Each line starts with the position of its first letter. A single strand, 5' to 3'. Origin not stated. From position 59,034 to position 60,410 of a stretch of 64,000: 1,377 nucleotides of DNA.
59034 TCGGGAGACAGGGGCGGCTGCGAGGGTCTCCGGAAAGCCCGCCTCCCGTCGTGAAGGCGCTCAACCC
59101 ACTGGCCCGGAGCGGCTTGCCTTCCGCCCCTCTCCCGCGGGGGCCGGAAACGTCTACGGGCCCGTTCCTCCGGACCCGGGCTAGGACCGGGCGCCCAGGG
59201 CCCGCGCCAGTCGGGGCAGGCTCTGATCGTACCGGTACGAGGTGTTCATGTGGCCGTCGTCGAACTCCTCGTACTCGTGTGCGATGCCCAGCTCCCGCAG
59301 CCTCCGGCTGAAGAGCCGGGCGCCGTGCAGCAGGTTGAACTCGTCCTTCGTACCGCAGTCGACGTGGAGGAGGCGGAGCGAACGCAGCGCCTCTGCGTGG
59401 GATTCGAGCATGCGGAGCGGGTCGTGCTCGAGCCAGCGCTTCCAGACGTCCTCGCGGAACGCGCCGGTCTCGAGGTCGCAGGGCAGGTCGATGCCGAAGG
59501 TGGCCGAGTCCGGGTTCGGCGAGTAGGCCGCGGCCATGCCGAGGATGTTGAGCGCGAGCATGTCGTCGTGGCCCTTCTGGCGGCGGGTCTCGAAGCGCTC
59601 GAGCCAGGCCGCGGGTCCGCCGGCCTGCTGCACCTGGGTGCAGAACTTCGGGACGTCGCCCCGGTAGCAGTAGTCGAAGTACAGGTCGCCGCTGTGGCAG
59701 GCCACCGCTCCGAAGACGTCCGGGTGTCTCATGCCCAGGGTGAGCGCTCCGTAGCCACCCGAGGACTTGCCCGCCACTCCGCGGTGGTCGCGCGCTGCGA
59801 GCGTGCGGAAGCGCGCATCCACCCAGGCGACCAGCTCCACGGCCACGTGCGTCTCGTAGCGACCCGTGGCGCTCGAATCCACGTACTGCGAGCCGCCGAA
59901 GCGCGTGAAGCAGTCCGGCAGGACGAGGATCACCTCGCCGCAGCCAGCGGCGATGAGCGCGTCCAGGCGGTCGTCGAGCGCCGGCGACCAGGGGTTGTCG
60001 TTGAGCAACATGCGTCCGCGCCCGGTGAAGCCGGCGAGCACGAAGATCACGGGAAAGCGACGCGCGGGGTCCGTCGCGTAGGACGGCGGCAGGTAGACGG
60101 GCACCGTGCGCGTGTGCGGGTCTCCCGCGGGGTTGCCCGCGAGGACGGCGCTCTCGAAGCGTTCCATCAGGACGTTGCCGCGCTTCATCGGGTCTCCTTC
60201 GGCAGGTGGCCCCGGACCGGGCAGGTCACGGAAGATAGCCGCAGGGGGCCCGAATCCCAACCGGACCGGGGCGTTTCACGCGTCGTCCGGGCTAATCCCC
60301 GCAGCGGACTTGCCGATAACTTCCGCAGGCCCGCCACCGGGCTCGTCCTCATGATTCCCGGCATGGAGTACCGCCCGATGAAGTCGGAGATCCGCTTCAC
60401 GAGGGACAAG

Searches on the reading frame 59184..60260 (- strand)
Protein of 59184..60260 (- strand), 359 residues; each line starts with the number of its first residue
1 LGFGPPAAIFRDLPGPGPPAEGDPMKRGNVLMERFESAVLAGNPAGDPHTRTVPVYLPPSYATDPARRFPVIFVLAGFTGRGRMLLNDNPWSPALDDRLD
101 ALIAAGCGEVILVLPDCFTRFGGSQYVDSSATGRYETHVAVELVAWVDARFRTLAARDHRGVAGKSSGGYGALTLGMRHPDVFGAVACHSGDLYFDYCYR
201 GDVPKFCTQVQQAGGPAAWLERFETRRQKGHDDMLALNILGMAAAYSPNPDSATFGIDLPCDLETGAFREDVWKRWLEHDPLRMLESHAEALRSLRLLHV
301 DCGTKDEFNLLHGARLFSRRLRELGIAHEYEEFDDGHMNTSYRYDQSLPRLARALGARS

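Call 39: search_protein_families(library=pfam, proteins=[window:59184-60260:-], max_evalue=0.0001)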
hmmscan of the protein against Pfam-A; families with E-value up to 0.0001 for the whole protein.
window:59184-60260:- (359 aa): 1 family
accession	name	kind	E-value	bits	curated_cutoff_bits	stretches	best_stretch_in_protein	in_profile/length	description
PF00756.26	Esterase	-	2.8e-22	80.1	22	1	50-342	7-240/251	Putative esterase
